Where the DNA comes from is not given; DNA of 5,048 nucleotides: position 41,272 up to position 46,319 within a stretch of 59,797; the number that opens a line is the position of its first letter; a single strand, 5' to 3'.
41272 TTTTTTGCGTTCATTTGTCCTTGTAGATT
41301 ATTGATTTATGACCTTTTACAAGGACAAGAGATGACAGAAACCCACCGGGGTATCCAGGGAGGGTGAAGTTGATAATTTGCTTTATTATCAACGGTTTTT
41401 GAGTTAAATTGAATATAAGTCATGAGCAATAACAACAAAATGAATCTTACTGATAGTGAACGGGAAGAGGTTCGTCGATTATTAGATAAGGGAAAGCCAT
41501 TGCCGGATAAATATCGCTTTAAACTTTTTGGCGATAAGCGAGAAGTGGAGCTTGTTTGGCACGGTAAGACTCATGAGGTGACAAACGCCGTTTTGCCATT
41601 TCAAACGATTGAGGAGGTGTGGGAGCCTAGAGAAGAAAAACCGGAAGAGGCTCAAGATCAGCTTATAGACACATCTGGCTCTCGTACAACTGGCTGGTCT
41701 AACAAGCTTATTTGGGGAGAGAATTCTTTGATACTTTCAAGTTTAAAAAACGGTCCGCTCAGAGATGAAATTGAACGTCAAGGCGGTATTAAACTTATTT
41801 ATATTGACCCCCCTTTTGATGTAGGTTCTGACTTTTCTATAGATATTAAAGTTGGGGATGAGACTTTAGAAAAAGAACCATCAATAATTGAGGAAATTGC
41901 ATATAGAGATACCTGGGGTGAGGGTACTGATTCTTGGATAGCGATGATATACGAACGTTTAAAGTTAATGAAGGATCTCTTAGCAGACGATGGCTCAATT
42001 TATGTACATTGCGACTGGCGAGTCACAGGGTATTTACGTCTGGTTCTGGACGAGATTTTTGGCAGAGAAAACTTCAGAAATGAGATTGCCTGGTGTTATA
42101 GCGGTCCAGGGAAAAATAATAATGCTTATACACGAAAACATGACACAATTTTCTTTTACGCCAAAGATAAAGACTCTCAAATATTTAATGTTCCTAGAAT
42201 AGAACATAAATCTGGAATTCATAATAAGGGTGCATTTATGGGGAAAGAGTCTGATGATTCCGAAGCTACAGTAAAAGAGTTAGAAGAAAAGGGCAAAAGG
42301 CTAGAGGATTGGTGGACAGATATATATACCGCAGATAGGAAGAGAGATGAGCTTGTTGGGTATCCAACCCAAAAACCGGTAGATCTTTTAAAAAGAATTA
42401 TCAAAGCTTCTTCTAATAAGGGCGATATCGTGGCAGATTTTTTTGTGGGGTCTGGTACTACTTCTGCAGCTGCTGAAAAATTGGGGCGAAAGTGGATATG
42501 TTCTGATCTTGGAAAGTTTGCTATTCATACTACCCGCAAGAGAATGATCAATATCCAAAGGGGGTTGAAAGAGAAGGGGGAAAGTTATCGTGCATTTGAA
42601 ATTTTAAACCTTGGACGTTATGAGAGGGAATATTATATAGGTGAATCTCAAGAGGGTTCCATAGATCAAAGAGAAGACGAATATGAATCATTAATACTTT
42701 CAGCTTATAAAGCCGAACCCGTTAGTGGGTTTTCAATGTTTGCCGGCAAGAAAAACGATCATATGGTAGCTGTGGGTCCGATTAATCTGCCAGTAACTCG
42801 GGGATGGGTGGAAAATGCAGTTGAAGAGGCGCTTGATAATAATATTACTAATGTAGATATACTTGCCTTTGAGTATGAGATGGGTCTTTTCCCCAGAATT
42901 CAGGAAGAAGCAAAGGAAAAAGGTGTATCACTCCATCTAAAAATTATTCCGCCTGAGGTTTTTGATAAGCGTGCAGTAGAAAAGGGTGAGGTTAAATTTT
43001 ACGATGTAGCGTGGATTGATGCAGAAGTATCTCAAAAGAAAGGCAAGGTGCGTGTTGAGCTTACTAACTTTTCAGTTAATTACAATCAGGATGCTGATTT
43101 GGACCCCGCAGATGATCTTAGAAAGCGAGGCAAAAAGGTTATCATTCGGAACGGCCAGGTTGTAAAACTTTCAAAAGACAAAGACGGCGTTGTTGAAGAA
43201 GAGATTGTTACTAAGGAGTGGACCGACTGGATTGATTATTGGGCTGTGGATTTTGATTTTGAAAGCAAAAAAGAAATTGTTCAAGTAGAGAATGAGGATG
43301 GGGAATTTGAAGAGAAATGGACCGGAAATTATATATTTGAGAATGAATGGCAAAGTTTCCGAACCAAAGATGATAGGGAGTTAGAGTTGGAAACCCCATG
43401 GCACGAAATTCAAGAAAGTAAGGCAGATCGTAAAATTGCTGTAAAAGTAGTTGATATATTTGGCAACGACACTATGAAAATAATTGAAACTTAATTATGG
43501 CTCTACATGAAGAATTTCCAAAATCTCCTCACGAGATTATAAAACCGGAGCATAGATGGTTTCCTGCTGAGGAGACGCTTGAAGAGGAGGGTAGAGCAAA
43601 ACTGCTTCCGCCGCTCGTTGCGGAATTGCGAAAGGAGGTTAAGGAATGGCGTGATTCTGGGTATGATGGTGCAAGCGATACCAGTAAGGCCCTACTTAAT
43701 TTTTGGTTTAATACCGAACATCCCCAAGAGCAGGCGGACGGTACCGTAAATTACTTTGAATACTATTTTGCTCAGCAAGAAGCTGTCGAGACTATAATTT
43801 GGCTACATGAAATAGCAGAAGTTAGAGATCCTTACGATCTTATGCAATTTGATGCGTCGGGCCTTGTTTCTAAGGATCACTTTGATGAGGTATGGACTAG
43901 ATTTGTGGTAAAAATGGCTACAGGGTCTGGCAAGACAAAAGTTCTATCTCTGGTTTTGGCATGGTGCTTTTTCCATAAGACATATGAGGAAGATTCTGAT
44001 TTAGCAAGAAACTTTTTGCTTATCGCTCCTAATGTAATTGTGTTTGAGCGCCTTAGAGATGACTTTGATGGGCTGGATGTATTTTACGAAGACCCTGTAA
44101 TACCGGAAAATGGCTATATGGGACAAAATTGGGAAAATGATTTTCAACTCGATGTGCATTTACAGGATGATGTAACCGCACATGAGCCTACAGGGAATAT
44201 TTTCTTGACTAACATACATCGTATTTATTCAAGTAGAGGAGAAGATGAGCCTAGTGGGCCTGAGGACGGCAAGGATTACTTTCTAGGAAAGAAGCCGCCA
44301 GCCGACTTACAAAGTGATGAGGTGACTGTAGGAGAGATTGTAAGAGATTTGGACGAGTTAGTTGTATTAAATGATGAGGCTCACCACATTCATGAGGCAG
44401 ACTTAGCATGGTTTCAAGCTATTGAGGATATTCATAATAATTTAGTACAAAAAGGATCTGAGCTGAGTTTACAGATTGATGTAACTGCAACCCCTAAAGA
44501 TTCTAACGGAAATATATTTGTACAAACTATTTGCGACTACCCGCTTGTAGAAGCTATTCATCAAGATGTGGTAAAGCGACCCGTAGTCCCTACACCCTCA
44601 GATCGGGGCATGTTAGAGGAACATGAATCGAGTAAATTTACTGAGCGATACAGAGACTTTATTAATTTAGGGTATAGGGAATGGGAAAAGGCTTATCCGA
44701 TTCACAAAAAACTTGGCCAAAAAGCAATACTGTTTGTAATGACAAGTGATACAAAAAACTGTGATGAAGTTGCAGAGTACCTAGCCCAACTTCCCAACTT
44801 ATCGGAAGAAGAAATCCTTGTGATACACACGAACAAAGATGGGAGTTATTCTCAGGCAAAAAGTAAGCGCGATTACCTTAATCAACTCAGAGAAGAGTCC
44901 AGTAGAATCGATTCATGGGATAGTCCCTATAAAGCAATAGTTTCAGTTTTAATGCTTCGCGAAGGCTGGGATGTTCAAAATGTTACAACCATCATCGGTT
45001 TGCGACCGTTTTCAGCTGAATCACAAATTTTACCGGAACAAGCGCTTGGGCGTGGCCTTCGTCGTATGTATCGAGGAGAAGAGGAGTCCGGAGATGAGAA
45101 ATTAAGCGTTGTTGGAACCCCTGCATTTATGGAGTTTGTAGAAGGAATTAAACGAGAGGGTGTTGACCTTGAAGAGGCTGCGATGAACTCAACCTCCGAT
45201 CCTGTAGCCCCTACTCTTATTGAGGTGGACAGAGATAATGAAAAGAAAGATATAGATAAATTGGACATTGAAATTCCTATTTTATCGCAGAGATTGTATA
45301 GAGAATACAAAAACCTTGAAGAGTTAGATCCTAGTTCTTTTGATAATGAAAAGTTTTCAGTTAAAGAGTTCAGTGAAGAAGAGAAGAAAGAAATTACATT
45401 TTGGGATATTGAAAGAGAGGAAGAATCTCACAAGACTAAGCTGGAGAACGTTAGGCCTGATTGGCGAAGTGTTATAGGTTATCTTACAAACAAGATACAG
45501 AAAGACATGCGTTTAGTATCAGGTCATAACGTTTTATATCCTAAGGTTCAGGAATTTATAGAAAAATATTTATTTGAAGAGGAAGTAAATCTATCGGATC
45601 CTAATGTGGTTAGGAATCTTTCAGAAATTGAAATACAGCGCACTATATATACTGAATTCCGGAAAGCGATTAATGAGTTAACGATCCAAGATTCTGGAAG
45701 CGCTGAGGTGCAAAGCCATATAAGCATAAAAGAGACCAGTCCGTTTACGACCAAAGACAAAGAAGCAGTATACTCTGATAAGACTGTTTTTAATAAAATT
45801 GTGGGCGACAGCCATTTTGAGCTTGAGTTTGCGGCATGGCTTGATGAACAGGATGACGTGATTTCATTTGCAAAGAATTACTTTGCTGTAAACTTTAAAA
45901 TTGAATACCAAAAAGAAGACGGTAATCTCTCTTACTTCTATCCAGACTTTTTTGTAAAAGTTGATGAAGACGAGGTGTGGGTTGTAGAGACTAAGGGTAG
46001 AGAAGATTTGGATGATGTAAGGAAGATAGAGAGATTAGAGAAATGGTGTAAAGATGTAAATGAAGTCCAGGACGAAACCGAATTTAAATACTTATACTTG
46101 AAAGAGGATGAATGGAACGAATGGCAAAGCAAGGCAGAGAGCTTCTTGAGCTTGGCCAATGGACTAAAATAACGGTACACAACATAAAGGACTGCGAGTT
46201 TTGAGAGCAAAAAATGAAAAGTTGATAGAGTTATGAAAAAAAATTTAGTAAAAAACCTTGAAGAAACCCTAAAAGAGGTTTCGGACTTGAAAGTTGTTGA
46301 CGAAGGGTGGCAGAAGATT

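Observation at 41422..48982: Five-gene co-directional island: Type III Mod and Res followed in the same operon-like array by a minimal Ser/Thr kinase and two orphan proteins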

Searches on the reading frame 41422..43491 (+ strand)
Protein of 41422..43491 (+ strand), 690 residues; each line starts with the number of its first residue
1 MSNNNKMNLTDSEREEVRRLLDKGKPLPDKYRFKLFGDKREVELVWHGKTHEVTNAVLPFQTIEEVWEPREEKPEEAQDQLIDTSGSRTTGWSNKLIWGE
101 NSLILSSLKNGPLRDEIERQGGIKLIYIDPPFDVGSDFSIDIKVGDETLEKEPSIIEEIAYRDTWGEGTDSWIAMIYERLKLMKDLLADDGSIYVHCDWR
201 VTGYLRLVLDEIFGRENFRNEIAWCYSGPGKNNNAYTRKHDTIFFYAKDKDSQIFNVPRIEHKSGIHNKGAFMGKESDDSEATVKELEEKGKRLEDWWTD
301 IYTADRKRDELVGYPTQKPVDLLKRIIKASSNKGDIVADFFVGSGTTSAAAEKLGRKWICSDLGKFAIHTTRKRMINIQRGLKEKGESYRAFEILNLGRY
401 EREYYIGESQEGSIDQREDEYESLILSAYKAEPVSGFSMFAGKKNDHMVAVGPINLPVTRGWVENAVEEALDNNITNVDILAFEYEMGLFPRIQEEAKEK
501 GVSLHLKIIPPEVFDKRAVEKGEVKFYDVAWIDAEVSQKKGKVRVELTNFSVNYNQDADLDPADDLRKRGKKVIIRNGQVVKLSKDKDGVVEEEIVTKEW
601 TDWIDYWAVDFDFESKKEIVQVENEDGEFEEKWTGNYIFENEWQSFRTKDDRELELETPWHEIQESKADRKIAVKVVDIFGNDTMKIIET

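Call 5: search_protein_families(library=padloc, proteins=[window:41422-43491:+], max_evalue=0.01)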
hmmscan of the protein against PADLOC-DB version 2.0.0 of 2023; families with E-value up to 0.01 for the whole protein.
window:41422-43491:+ (690 aa): 62 families (the best 25 are shown)
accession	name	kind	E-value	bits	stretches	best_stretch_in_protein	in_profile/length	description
PDLC03633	MTase_III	-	5.8e-122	406.4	1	43-688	21-614/616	Type III methyltransferase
PDLC03354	MTase_II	-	1.4e-59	200.2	2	93-263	60-220/425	Type II methyltransferase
PDLC03300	MTase_II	-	1.6e-48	163.3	1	120-376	28-277/302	Type II methyltransferase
PDLC03636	MTase_III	-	3e-45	153.1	3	172-259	96-185/575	Type III methyltransferase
PDLC03339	MTase_II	-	5.3e-45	151.9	1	122-378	22-274/399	Type II methyltransferase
PDLC03644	MTase_III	-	4.3e-43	145.9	2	45-268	5-207/542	Type III methyltransferase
PDLC03635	MTase_III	-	5.5e-39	132.4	2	91-257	216-358/708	Type III methyltransferase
PDLC03634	MTase_III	-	6.3e-38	129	2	43-280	59-278/621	Type III methyltransferase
PDLC03371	MTase_II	-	4.9e-37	125.9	1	122-379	29-256/260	Type II methyltransferase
PDLC03638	MTase_III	-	1.7e-33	114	2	123-251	403-511/816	Type III methyltransferase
PDLC03299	MTase_II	-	4.8e-32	109.6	1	121-375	32-257/296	Type II methyltransferase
PDLC03641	MTase_III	-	4.3e-28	96.3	2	121-252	125-265/657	Type III methyltransferase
PDLC03632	MTase_III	-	6.8e-26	88.6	2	50-253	122-322/983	Type III methyltransferase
PDLC03637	MTase_III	-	1e-21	75.2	2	118-260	139-276/513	Type III methyltransferase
PDLC03320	MTase_II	-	2.5e-21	74.1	1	168-379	75-278/289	Type II methyltransferase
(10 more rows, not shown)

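Call 6: search_protein_families(library=pfam, proteins=[window:41422-43491:+], max_evalue=0.01)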
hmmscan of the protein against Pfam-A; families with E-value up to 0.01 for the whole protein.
window:41422-43491:+ (690 aa): 2 families
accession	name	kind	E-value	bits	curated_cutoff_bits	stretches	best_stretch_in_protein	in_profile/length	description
PF01555.25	N6_N4_Mtase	-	1.1e-47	163.2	26.7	1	123-370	1-218/221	DNA methylase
PF02086.21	MethyltransfD12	-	0.00022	21.5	22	1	322-427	8-111/253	D12 class N6 adenine-specific DNA methyltransferase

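Call 7: search_protein_families(library=ncbifam, proteins=[window:41422-43491:+], max_evalue=0.1)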
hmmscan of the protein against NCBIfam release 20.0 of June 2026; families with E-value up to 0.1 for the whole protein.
window:41422-43491:+ (690 aa): 5 families
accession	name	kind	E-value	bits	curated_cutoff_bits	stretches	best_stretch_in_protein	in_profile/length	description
NF008572.0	PRK11524.1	equivalog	2.4e-23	82.7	292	1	121-374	32-255/294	adenine-specific DNA-methyltransferase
NF050803.1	DnaMtaseCcrMCaul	equivalog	8.5e-19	67.7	830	1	283-384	152-256/350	adenine-specific DNA-methyltransferase CcrM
NF010253.0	PRK13699.1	subfamily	9e-09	35.3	244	1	314-385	144-215/226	DNA methyltransferase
NF047552.1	LIC_20245_11074_fam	subfamily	0.012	15.5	190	1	495-582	130-212/221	LIC_20245/LIC_11074 family protein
NF047523.1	LIC_20245_fam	equivalog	0.019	14.7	190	1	494-590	128-216/222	LIC_20245 family lipoprotein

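Call 65: list_cluster_members(proteins=[window:41422-43491:+, window:43497-46169:+, window:46233-46559:+, window:46565-47113:+, window:40094-41197:+, window:49378-50082:+])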
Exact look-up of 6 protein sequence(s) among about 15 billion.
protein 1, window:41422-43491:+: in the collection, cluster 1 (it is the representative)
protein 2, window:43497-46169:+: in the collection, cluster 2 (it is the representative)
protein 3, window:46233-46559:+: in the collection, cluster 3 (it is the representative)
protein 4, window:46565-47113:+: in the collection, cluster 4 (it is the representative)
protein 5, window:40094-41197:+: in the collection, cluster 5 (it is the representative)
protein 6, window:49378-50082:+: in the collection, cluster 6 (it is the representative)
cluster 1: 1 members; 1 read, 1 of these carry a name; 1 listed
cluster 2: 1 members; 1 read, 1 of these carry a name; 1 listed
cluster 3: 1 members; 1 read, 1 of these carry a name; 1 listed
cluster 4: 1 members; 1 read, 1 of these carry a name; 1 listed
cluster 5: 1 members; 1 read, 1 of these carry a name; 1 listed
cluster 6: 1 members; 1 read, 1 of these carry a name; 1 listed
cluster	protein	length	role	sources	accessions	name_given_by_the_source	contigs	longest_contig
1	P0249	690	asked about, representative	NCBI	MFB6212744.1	MAG: site-specific DNA-methyltransferase [Candidatus Magasanikbacteria bacterium]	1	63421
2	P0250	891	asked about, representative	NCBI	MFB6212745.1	MAG: DEAD/DEAH box helicase family protein [Candidatus Magasanikbacteria bacterium]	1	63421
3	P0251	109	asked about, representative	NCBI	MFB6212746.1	MAG: hypothetical protein ABEI53_02960 [Candidatus Magasanikbacteria bacterium]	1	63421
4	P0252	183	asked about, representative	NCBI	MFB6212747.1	MAG: protein kinase [Candidatus Magasanikbacteria bacterium]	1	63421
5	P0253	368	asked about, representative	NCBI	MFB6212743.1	MAG: cyclopropane fatty acyl phospholipid synthase [Candidatus Magasanikbacteria ...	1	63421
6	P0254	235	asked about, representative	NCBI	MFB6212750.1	MAG: alpha/beta hydrolase family protein [Candidatus Magasanikbacteria bacterium]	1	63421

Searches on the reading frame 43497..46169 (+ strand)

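Call 5: search_protein_families(library=padloc, proteins=[window:43497-46169:+], max_evalue=0.01)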
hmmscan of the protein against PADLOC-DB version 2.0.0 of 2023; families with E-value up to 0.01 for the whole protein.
window:43497-46169:+ (891 aa): 3 families
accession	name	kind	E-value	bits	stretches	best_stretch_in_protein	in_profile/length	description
PDLC03648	REase_III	-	1.6e-16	57.7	1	281-548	127-380/871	Type III restriction enzyme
PDLC03647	REase_III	-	7.7e-09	32.2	1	464-554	493-585/989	Type III restriction enzyme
PDLC03659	mREase_IV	-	0.0013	14.7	1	472-524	504-554/945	Type IV methyl-directed restriction enzyme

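Call 6: search_protein_families(library=pfam, proteins=[window:43497-46169:+], max_evalue=0.01)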
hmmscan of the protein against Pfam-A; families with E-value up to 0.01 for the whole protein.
window:43497-46169:+ (891 aa): 3 families
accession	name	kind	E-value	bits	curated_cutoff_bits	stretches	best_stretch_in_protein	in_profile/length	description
PF04851.21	ResIII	-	9.1e-16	58.6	22.5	1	92-334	7-163/164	Type III restriction enzyme, res subunit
PF19778.5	RE_endonuc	-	3.9e-05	23.9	23.4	1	762-847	2-85/108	Endonuclease domain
PF00271.37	Helicase_C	-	0.0063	17.2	23.5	0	403-522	11-108/110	Helicase conserved C-terminal domain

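Call 7: search_protein_families(library=ncbifam, proteins=[window:43497-46169:+], max_evalue=0.1)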
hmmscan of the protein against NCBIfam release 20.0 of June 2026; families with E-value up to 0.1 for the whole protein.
window:43497-46169:+ (891 aa): 4 families
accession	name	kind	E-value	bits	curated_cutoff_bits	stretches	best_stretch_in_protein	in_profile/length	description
NF046055.1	restr_BPTD_3080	equivalog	4.6e-87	293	800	2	443-868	539-956/970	BPTD_3080 family restriction endonuclease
NF033179.1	TnsA_like_Actin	subfamily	0.025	14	110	1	759-852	31-121/212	TnsA-like heteromeric transposase endonuclease subunit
TIGR03162.1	ribazole_cobC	equivalog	0.052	13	162.9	0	390-432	23-65/176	alpha-ribazole phosphatase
TIGR03310.1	matur_MocA_YgfJ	equivalog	0.072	13.1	186.45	0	284-353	39-105/188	molybdenum cofactor cytidylyltransferase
